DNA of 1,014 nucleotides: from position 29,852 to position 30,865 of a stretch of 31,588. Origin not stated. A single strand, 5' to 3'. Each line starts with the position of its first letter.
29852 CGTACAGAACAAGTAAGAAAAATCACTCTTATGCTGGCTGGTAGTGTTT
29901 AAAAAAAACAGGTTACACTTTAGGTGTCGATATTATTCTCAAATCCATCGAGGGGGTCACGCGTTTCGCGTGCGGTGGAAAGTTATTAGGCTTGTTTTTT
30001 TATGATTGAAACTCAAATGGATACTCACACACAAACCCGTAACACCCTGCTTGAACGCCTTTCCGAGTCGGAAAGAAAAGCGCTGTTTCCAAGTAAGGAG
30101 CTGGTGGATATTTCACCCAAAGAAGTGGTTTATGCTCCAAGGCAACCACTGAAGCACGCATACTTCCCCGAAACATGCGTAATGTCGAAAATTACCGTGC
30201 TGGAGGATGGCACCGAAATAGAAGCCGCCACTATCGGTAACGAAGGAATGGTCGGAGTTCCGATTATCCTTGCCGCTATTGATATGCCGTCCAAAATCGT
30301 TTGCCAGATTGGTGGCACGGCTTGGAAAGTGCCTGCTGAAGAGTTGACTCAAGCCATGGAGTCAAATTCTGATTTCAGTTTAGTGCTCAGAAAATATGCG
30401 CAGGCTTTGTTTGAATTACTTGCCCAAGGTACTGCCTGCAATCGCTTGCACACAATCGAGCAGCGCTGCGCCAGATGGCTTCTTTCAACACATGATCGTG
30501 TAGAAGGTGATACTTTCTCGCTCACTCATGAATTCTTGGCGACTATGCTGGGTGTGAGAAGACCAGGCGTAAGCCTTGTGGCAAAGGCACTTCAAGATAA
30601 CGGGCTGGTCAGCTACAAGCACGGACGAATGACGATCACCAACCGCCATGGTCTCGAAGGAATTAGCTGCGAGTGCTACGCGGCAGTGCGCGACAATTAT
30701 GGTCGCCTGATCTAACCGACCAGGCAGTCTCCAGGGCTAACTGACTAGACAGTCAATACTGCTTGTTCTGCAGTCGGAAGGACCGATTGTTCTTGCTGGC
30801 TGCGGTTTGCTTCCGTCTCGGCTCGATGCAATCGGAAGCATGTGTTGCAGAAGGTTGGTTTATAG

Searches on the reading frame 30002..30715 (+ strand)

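Call 72: search_protein_families(library=pfam, proteins=[window:30002-30715:+], max_evalue=0.001)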
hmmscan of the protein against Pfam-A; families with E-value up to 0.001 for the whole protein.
window:30002-30715:+ (237 aa): 2 families
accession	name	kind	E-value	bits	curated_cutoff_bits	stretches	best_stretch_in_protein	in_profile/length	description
PF13545.12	HTH_Crp_2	-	4.5e-15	55.8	27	1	154-219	1-68/70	Crp-like helix-turn-helix domain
PF00027.35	cNMP_binding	-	2.3e-05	24.7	27.5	1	37-122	4-89/89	Cyclic nucleotide-binding domain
